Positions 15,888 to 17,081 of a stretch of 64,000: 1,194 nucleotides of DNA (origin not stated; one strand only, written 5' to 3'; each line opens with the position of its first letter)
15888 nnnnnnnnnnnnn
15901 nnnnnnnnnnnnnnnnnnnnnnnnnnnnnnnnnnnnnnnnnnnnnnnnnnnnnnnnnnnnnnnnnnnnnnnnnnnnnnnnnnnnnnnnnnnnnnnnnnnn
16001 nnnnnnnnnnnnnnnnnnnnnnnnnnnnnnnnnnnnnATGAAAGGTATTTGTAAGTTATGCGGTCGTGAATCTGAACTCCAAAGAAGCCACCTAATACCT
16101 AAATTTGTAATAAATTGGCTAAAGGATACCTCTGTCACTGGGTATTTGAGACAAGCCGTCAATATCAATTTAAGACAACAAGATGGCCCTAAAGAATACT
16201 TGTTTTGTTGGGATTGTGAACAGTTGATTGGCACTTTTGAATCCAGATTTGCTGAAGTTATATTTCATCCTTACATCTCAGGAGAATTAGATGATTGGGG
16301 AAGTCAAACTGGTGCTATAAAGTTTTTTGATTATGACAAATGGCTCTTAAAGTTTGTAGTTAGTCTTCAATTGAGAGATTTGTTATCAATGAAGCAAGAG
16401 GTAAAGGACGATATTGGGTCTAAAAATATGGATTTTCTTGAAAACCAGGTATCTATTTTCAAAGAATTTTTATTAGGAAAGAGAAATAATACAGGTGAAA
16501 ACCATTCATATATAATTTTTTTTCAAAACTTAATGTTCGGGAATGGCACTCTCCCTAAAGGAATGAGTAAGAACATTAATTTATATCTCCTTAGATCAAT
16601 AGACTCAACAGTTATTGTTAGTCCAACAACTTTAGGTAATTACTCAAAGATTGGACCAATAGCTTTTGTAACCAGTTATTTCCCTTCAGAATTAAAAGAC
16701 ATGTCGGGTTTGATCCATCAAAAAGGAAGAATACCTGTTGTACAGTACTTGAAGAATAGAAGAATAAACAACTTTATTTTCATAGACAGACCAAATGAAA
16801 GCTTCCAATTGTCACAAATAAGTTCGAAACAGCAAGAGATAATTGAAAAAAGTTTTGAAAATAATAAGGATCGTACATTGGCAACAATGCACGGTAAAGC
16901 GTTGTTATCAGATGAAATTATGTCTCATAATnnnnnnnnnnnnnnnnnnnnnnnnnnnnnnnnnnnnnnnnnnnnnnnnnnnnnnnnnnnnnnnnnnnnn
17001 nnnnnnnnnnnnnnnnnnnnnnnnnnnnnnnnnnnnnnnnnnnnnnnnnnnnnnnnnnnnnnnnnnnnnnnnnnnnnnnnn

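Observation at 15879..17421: AT-rich islet between groEL and hup carrying an HNH-like zinc-ribbon protein and a 490-bp non-coding region with reiterated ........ motifs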

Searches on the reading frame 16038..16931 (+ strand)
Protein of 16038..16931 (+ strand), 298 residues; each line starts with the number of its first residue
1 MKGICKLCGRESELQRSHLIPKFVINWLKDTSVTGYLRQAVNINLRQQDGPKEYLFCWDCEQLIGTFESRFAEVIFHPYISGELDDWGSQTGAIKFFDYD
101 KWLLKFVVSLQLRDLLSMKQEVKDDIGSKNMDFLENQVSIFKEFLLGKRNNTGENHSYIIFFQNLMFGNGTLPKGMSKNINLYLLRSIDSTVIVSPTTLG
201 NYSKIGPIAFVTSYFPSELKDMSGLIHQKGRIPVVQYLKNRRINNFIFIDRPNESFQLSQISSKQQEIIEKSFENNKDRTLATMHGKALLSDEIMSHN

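Call 4: search_protein_families(library=pfam, proteins=[window:16038-16931:+], max_evalue=10)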
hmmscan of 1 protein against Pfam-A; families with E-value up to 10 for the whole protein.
window:16038-16931:+ (298 aa): 0 families

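Call 5: search_protein_families(library=ncbifam, proteins=[window:16038-16931:+], max_evalue=10)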
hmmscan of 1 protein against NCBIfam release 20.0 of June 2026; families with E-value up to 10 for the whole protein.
window:16038-16931:+ (298 aa): 0 families

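Call 6: search_protein_families(library=padloc, proteins=[window:16038-16931:+], max_evalue=10)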
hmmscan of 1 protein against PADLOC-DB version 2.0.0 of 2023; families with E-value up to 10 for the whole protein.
window:16038-16931:+ (298 aa): 0 families

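Call 7: search_protein_families(library=phrogs, proteins=[window:16038-16931:+], max_evalue=10)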
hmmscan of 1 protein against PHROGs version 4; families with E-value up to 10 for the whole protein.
window:16038-16931:+ (298 aa): 5 families
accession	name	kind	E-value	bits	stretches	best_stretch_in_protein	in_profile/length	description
phrog_26326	-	unknown function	3e-45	155.8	1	3-278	13-284/303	-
phrog_19960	-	unknown function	1.6e-17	65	1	2-77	3-80/255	-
phrog_7075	-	unknown function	2.9e-09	37.9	1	2-66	3-68/252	-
phrog_3380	-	unknown function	0.16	12.9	1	266-298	5-38/68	-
phrog_30325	-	unknown function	0.31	12.1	1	43-61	14-31/51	-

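Call 8: find_homologous_proteins(query=window:16038-16931:+)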
Query window:16038-16931:+ (298 aa): 16 proteins with E <= 0.001 among 359 candidates.
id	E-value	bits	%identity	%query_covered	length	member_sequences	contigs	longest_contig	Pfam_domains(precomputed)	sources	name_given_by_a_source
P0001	1.5e-198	676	100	100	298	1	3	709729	-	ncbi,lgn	-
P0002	1.0e-99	352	53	99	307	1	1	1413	-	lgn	-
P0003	1.6e-91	325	50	99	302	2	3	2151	-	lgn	-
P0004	2.5e-75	272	43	100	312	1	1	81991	-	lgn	-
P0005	3.5e-71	258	44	98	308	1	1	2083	-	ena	-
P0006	2.2e-66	242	43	98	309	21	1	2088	-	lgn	-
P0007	2.4e-53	199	47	73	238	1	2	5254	-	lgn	-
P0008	2.4e-34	137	36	94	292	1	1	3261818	-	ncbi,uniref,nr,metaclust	ncbi:hypothetical protein BBI15_15135 [Planococcus plakortidis]|uniref:HNH endonuclease n=1 Tax=Plan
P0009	3.6e-19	87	32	93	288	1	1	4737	-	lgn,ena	-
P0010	1.0e-18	86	33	93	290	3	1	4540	-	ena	-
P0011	1.0e-16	79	33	93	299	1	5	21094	-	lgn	-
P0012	3.2e-14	71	32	65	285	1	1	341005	-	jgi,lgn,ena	-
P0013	1.8e-13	69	30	98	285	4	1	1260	-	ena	-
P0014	1.0e-12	66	29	98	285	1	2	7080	-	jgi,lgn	jgi:hypothetical protein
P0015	1.7e-12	65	45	41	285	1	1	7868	-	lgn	-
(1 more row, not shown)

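Call 9: search_solved_structures(query=window:16038-16931:+, max_evalue=10)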
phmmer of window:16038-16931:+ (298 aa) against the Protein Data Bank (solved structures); distinct sequences matched with E-value up to 10: 4.
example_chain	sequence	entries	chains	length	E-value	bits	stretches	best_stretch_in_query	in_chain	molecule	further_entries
1ac5_A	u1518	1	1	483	0.33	13.5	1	122-173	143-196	KEX1(DELTA)P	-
7xr2_1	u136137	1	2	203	0.95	11.9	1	187-247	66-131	VP11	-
9m7s_C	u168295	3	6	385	0.96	11.9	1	93-182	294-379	S-type anion channel SLAH1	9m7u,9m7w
1ktz_A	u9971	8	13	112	1.4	11.4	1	158-243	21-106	TRANSFORMING GROWTH FACTOR BETA 3 | TRANSFORMING GROWTH FACTOR-BETA 3 | Transforming growth factor beta-3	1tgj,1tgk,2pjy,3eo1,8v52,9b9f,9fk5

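Call 13: find_encoding_contigs(protein=P0001, flank=10000, max_places=5)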
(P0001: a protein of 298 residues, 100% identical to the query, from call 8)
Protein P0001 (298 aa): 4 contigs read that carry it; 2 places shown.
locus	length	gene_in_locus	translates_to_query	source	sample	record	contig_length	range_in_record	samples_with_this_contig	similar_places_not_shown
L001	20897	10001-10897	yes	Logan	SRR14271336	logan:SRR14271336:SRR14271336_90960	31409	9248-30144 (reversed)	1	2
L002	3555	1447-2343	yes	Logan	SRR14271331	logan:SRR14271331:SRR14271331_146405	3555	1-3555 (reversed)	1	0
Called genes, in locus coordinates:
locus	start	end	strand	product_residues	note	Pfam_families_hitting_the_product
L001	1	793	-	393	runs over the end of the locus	PF08529:NusA_N, PF13184:KH_NusA_1st, PF26594:KH_NusA_2nd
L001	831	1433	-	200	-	-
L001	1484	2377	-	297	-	PF00226:DnaJ, PF01556:DnaJ_C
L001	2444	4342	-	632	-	PF00012:HSP70, PF14450:FtsA (faint), PF06723:MreB_Mbl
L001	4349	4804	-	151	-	PF01025:GrpE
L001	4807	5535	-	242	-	PF01628:HrcA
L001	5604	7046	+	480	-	PF01229:Glyco_hydro_39, PF11790:Glyco_hydro_cc (weak)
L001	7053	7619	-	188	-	PF03372:Exo_endo_phos, PF14529:Exo_endo_phos_2 (weak)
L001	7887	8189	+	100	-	PF00166:Cpn10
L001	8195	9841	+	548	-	PF00118:Cpn60_TCP1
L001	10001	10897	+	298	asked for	-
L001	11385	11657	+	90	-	PF00216:Bac_DNA_binding, PF18291:HU-HIG (weak)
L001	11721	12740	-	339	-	PF01368:DHH, PF02272:DHHA1 (weak)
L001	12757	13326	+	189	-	-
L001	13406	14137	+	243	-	PF06182:ABC2_membrane_6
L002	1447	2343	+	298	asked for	-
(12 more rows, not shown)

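Call 14: search_dna_similar(query=window:16038-16931:+, collection=phages, mode=protein, max_evalue=0.001)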
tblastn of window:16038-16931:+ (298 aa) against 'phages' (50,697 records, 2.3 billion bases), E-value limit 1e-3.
Records with a match: 2; places in all: 2; records where one place covers at least 80% of the query: 0.
Best place of each record, by identity: <60% 2.
By first word of the organism name: Acinetobacter 1; Bacteriophage 1.
By host as written in the record: Acinetobacter baumannii 1; - 1.
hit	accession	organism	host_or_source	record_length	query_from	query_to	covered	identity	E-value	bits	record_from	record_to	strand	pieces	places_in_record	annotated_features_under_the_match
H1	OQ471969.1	Acinetobacter phage vB_AbaM_ABMM1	Acinetobacter baumannii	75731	4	77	25%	37.5%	2e-4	49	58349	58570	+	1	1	hypothetical protein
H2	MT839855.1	Bacteriophage sp.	human fecal samples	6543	5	83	27%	32.9%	8e-7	56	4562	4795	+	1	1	record has no annotation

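Call 22: predict_structure(alignment_id=A1)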
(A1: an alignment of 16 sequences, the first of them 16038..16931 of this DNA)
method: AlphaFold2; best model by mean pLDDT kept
length: 298 residues; sequences in the alignment: 16
mean_pLDDT: 86.6   pTM: 0.87
mean pLDDT of the five models: 86.6, 85.3, 84.9, 80.3, 80.2
residues with pLDDT >= 90: 156; 70-90: 117; 50-70: 19; < 50: 6
segments of 3 or more residues with pLDDT < 50: 39-44
pLDDT, mean of each block of 10 residues (from residue 1): 95 93 87 61 56 94 97 97 91 95 96 92 89 95 96 92 84 84 89 85 95 82 87 89 89 76 69 78 81 84
secondary structure, 60 per line:
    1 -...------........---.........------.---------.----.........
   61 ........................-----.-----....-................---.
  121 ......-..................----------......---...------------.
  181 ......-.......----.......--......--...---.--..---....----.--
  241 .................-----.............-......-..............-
elements in order: E2-4 E11-18 H22-30 E52-57 H58-83 E96-99 H101-116 H120-126 H128-145 E156-161 H180-186 E188-194 E199-205 E208-213 E230-233 H241-257 H263-275 H277-282 H284-297

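Call 25: search_protein_representatives(alignment_id=A1)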
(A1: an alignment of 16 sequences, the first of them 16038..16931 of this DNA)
Query: 16 sequences, 293 profile positions. Proteins with E-value up to 0.001 (for the whole library): 4115; up to 1e-10: 1812; up to 1e-30: 882. The best 150 are listed.
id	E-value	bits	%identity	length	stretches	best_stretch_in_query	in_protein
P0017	3.2e-104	364.8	-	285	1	1-289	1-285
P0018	1.1e-98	346.7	-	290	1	1-292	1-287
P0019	4.3e-94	331.6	-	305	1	4-291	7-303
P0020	3.2e-92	325.4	-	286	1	1-289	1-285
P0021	8.2e-91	320.8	-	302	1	4-287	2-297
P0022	5.7e-90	318.1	-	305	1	3-289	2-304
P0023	9.8e-90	317.3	-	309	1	2-288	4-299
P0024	3.0e-89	315.7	-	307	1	1-286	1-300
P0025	1.5e-88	313.4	-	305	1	1-292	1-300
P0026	1.6e-88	313.3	-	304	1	3-288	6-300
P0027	2.4e-88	312.7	-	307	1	4-290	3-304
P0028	2.6e-88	312.6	-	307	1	3-279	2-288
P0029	1.4e-87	310.2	-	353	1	4-291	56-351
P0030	1.7e-87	310.0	-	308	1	3-289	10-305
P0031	2.3e-86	306.2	-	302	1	1-290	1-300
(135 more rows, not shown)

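Call 28: fold_search(model_id=the predicted structure, library=pdb)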
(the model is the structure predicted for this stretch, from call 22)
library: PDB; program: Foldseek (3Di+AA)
matches with E <= 10: 608; with E <= 0.001: 0
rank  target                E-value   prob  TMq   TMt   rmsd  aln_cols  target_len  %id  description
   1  7yh1_A                4.6e-01  0.15  0.12  0.28  11.3        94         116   16  Roadblock from Candidatus Prometheoarchaeum syntrophicum strain MK-D1 (released 2023-07-19)
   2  9v6e_D                4.6e-01  0.06  0.13  0.09  18.3       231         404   14  Cryo-EM structure of human full length KICSTOR complex (state 1) (released 2025-11-12)
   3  9v86_D                4.9e-01  0.07  0.13  0.10  17.5       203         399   13  Cryo-EM structure of KICSTOR CCC complex (state 3) (released 2025-11-12)
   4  5vba_B                5.5e-01  0.04  0.11  0.09  16.9       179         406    8  Structure of EspG1 chaperone from the type VII (ESX-1) secretion system determined with the assistance of N-terminal T (released 2017-07-05)
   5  4l4w_B                6.5e-01  0.05  0.10  0.11  14.9       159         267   11  Structure of EspG3 chaperone from the type VII (ESX-3) secretion system (released 2014-06-11)
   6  8fhj_C                6.9e-01  0.23  0.13  0.08   5.1        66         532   11  Crystal structure of a FAD monooxygenease from Methylocystis sp. Strain SB2 (released 2023-05-03)
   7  4rcl_A                7.3e-01  0.04  0.10  0.11  15.1       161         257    8  Structure of EspG3 chaperone from the type VII (ESX-3) secretion system, space group P43212 (released 2015-09-16)
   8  9jue_E                8.6e-01  0.05  0.13  0.26  15.3       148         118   11  Roadblock3 homodimer structure from Candidatus Prometheoarchaeum syntrophicum strain MK-D1 (released 2024-10-16)
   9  9x73_MODEL_1_A        8.6e-01  0.03  0.12  0.14  16.1       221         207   10  Hsp90a T115E N-terminal domain (released 2026-02-11)
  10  5yk3_H                9.1e-01  0.06  0.12  0.25  14.2       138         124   10  human Ragulator complex (released 2019-01-23)
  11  5yk3_C                9.6e-01  0.06  0.12  0.25  14.2       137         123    9  human Ragulator complex (released 2019-01-23)
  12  1iw7_D                9.6e-01  0.04  0.09  0.04  13.0       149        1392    7  Crystal structure of the RNA polymerase holoenzyme from Thermus thermophilus at 2.6A resolution (released 2002-06-26)
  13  8jbe_B                1.0e+00  0.10  0.12  0.09  19.3       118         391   12  CryoEM Structure of metazoan Mon1-Ccz1-RMC1 complex (released 2024-05-08)
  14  8fhj_A                1.0e+00  0.09  0.13  0.08   7.8       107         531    8  Crystal structure of a FAD monooxygenease from Methylocystis sp. Strain SB2 (released 2023-05-03)
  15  7qfd                  1.0e+00  0.06  0.11  0.07  13.3       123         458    9  Crystal structure of a bacterial pyranose 2-oxidase complex with D-glucose (released 2023-07-05)
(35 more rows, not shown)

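Call 33: find_encoding_contigs(protein=P0004, flank=8000, max_places=2)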
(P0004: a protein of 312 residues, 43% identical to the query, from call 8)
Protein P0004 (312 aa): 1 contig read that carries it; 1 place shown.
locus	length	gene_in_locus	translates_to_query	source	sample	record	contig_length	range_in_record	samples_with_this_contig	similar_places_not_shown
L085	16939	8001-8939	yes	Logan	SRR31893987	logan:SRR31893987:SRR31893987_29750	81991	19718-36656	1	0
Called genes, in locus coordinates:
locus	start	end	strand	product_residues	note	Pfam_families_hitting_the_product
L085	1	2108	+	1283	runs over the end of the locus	PF04997:RNA_pol_Rpb1_1, PF00623:RNA_pol_Rpb1_2, PF04983:RNA_pol_Rpb1_3, PF05000:RNA_pol_Rpb1_4, PF04998:RNA_pol_Rpb1_5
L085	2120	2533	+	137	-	PF00164:Ribosom_S12_S23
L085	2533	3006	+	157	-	PF00177:Ribosomal_S7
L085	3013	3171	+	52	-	-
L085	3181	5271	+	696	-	PF00009:GTP_EFTU, PF03144:GTP_EFTU_D2, PF22042:EF-G_D2, PF14492:EFG_III, PF16658:RF3_C (weak), PF03764:EFG_IV, PF00679:EFG_C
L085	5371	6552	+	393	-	PF00009:GTP_EFTU, PF03144:GTP_EFTU_D2, PF03143:GTP_EFTU_D3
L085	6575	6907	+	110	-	PF00338:Ribosomal_S10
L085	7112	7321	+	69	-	PF02604:PhdYeFM_antitox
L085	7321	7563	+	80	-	-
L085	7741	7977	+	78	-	-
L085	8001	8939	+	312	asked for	-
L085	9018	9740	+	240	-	PF14511:RE_EcoO109I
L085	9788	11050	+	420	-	PF00376:MerR, PF12728:HTH_17 (weak), PF13411:MerR_1, PF00145:DNA_methylase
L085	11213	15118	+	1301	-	PF13086:AAA_11 (weak), PF13245:AAA_19 (faint), PF13604:AAA_30 (faint), PF01443:Viral_helicase1 (faint), PF13086:AAA_11 (weak), PF13087:AAA_12, PF18741:MTES_1575, PF08373:RAP (weak)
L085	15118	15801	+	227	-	PF12705:PDDEXK_1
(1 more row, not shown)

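Call 34: find_encoding_contigs(protein=P0008, flank=8000, max_places=2)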
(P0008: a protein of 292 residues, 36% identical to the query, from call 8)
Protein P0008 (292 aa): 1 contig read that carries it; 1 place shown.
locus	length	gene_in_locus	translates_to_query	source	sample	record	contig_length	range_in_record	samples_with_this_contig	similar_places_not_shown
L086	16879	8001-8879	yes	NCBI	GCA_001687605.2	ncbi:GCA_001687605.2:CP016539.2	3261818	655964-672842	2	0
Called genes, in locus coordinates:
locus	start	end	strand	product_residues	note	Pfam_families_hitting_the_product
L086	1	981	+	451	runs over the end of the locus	PF02133:Transp_cyt_pur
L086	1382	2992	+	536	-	PF09848:SLFN-g3_helicase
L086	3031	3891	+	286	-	-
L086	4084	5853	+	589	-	PF02463:SMC_N (weak), PF11398:DUF2813, PF13175:AAA_15, PF13476:AAA_23, PF13304:AAA_21, PF20469:OLD-like_TOPRIM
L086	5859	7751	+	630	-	PF00580:UvrD-helicase, PF01443:Viral_helicase1 (faint), PF13245:AAA_19, PF13604:AAA_30 (faint), PF13361:UvrD_C, PF13538:UvrD_C_2 (faint)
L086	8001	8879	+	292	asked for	-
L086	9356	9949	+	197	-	PF26887:Phage_T4_End_IV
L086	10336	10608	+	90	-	-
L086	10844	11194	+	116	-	PF24706:DUF7669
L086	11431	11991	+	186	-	PF04471:Mrr_cat, PF22722:NA-iREase1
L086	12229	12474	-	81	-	PF21845:DUF6904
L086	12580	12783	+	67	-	-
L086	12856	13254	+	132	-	-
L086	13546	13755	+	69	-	PF16127:DUF4839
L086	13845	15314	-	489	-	PF00474:SSF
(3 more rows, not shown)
